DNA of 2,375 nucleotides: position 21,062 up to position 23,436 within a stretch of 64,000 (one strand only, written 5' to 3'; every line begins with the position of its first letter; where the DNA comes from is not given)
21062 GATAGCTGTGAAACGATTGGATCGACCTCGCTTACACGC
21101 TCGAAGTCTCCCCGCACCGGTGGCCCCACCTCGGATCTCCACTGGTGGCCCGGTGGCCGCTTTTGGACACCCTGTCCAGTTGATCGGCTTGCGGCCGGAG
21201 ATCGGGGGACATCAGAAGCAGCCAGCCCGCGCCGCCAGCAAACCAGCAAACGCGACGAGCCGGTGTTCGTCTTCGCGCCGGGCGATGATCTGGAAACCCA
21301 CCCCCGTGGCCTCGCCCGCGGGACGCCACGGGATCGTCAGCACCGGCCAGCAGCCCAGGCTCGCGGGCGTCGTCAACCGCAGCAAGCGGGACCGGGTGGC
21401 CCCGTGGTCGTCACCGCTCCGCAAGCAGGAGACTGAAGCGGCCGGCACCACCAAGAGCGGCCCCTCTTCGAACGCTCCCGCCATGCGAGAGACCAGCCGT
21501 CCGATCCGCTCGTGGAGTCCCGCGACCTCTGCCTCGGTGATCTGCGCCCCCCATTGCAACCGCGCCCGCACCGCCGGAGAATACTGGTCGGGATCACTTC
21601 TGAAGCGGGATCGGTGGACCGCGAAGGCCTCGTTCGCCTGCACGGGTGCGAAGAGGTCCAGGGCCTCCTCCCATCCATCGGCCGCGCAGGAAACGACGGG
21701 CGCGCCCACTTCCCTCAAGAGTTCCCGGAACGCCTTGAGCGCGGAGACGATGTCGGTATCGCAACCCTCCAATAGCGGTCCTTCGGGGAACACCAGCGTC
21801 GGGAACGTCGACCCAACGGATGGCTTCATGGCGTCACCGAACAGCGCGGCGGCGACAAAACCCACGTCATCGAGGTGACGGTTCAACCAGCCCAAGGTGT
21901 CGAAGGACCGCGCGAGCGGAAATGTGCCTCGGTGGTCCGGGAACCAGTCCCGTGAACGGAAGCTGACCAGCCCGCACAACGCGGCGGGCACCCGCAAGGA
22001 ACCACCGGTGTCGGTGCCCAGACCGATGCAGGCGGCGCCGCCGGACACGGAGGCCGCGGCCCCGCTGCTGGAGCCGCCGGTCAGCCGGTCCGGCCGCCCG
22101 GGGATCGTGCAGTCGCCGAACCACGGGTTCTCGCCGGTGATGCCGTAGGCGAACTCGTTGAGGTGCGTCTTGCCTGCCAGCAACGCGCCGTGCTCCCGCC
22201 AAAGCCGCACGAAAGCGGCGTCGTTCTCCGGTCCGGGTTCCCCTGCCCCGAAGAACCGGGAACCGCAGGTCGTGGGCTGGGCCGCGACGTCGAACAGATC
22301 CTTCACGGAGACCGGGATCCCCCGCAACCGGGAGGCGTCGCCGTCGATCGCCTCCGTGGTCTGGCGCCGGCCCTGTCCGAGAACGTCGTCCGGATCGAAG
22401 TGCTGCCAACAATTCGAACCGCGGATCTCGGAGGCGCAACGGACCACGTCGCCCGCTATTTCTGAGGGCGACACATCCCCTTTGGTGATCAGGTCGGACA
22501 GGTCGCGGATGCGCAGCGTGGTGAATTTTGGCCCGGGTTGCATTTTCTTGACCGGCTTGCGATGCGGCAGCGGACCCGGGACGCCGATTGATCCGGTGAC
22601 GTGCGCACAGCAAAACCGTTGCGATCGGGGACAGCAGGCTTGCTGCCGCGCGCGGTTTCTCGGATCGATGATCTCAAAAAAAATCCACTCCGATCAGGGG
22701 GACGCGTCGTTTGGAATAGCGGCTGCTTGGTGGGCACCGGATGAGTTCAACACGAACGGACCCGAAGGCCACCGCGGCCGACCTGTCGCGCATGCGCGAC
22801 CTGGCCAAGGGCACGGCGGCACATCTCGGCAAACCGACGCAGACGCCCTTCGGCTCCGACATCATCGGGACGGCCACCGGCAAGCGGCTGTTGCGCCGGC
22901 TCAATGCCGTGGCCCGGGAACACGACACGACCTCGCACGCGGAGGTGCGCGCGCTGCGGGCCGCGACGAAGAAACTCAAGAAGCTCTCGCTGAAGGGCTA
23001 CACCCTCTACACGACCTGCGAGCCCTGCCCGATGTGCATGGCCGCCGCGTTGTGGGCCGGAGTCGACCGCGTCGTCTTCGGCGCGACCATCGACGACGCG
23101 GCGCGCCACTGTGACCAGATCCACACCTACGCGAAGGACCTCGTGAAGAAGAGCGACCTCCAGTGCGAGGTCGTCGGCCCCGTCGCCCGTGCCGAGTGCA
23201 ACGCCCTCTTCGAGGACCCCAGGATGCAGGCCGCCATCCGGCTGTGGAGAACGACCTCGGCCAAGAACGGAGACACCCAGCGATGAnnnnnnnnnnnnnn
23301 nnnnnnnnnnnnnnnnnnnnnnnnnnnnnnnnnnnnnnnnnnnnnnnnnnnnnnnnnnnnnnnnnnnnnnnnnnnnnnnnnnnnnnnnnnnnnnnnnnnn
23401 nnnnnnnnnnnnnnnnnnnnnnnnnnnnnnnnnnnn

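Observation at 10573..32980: Self-contained TonB-dependent 'nitrogen-mining' locus: a full outer-membrane-to-cytoplasm import chain interleaved with many unrelated C-N hydrolases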

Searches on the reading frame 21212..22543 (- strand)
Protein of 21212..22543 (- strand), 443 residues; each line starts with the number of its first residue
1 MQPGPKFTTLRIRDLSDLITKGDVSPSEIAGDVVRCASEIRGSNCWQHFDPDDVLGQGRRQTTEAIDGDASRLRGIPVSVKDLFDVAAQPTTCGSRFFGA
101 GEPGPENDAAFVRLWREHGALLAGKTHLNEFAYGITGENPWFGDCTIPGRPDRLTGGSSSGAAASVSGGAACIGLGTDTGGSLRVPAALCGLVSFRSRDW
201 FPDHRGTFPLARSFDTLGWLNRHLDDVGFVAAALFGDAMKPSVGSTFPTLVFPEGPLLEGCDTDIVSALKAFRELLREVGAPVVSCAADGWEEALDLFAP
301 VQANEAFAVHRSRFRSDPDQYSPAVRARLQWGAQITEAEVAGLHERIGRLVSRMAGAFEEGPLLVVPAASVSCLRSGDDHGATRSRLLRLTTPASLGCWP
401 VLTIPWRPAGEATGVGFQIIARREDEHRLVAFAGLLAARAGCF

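Call 7: search_protein_families(library=pfam, proteins=[window:21212-22543:-], max_evalue=0.01)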
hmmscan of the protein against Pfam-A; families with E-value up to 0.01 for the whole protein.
window:21212-22543:- (443 aa): 1 family
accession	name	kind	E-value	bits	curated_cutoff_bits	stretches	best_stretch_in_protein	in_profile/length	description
PF01425.27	Amidase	-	8.1e-53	180.5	27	1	42-429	16-444/445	Amidase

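Call 9: search_protein_families(library=ncbifam, proteins=[window:21212-22543:-], max_evalue=0.001)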
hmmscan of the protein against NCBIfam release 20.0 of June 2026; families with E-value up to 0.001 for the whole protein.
window:21212-22543:- (443 aa): 26 families (the best 25 are shown)
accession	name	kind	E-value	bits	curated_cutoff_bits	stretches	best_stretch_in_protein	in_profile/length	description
NF006169.0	PRK08310.1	equivalog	3.7e-66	224.1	391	1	69-437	22-391/395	amidase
NF005460.0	PRK07056.1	subfamily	1.1e-60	205.8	447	1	20-433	18-446/457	amidase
NF004766.0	PRK06102.1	equivalog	2.4e-60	205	559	1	9-433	7-444/455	amidase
NF006631.0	PRK09201.1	equivalog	6.7e-54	183.3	461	2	8-238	5-236/466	AtzE family amidohydrolase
NF005688.0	PRK07488.1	equivalog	3.8e-53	181.1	532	1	7-296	8-297/474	indoleacetamide hydrolase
NF004622.0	PRK05962.1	equivalog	3.4e-51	174.4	463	1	72-433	52-421/431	amidase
TIGR02715.1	amido_AtzE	subfamily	8.2e-50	170.1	425.75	1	17-436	7-444/452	AtzE family amidohydrolase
TIGR00132.1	gatA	equivalog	1.1e-43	149.8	481.1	2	39-240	25-223/466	Asp-tRNA(Asn)/Glu-tRNA(Gln) amidotransferase subunit GatA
NF006043.0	PRK08186.1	subfamily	1.7e-42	145.6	487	1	8-438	5-446/600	allophanate hydrolase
NF004815.0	PRK06169.1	equivalog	6.1e-36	124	506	1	13-197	13-198/471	amidase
TIGR02713.1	allophanate_hyd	equivalog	8.9e-36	123.5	511.05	1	54-372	13-343/563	allophanate hydrolase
NF004816.0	PRK06170.1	equivalog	2.5e-33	115.5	503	1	12-198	14-199/493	amidase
NF009119.0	PRK12470.1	equivalog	3.8e-32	111.9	498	1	18-436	17-448/462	amidase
NF005687.0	PRK07487.1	subfamily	1.2e-31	110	428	1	13-441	11-457/468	amidase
NF005450.0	PRK07042.1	equivalog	2e-27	95.8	458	1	9-196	6-193/464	amidase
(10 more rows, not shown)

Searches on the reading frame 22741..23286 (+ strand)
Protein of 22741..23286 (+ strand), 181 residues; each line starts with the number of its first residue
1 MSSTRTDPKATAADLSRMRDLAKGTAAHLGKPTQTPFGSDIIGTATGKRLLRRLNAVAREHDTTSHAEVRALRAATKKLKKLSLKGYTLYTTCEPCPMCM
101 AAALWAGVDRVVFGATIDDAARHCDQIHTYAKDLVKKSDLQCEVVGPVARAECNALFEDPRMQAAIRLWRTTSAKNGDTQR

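Call 7: search_protein_families(library=pfam, proteins=[window:22741-23286:+], max_evalue=0.01)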
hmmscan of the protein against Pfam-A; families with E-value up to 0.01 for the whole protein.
window:22741-23286:+ (181 aa): 4 families
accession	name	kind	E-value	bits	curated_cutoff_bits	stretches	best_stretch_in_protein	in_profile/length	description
PF00383.29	dCMP_cyt_deam_1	-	5.3e-19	68.4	25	1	19-114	8-101/102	Cytidine and deoxycytidylate deaminase zinc-binding region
PF14437.12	MafB19-deam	-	5.8e-15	55.9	27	1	56-118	42-104/142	MafB19-like deaminase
PF18750.7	SNAD4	-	0.00057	20.4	27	1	55-101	22-69/130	Secreted Novel AID/APOBEC-like Deaminase 4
PF14439.12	Bd3614-deam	-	0.00075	19.9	38.5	1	62-110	32-81/113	Bd3614-like deaminase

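Call 9: search_protein_families(library=ncbifam, proteins=[window:22741-23286:+], max_evalue=0.001)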
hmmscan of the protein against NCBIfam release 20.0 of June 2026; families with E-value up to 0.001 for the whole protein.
window:22741-23286:+ (181 aa): 4 families
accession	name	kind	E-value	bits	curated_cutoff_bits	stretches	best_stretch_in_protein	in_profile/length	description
NF008113.2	PRK10860.1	equivalog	8.3e-14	51.7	150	1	54-122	44-112/165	tRNA adenosine(34) deaminase TadA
NF041025.1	antiphage_deaminase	equivalog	9.2e-09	34.7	400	1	60-113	333-385/437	anti-phage dCTP deaminase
TIGR00326.1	eubact_ribD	equivalog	5.7e-05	22.5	156.35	1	61-114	39-93/343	bifunctional diaminohydroxyphosphoribosylaminopyrimidine deaminase/5-amino-6-(5-phosphoribosylamino)uracil reductase RibD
NF008052.0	PRK10786.1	equivalog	0.00027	19.8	500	1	64-113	48-98/367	bifunctional diaminohydroxyphosphoribosylaminopyrimidine deaminase/5-amino-6-(5-phosphoribosylamino)uracil reductase RibD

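Call 24: search_solved_structures(query=window:22741-23286:+, max_evalue=0.00001)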
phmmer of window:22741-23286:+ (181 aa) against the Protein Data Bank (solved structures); distinct sequences matched with E-value up to 0.00001: 43.
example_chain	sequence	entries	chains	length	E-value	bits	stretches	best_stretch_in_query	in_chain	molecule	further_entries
1wkq_A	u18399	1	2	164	2.2e-14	56.9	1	35-123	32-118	Guanine deaminase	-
1tiy_A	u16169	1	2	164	2.2e-14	56.8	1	35-123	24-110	Guanine deaminase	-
7dbf_A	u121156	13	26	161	2e-13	53.7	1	36-120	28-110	Guanosine deaminase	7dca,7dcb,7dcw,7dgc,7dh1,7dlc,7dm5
7dqn_A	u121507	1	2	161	2e-13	53.7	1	36-120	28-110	Guanosine deaminase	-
7w1q_A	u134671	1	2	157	5e-13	52.4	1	36-120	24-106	Guanosine deaminase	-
7dc9_A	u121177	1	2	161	5.3e-13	52.4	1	36-120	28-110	Guanosine deaminase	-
5jfy_A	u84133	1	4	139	8.4e-13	51.7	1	36-120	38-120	Deoxycytidine deaminase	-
7cph_A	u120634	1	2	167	1.4e-12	51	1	33-157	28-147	tRNA-specific adenosine deaminase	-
2a8n_A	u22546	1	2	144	2e-11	47.2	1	16-116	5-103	cytidine and deoxycytidylate deaminase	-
8vll_A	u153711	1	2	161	9.3e-11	45.1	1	20-145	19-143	Cytosine deaminase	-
3ocq_A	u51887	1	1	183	9.4e-11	45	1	55-159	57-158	Putative Cytosine/adenosine deaminase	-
8vlm_B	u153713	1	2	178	1.3e-10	44.6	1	20-145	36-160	Cytosine deaminase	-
1z3a_A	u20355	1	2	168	4.8e-10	42.7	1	55-117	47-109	tRNA-specific adenosine deaminase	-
1wwr_A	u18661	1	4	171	8.8e-10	41.9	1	34-116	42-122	tRNA adenosine deaminase TadA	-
8e2q_A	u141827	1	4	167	1.2e-09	41.4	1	58-116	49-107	tRNA-specific adenosine deaminase 1.17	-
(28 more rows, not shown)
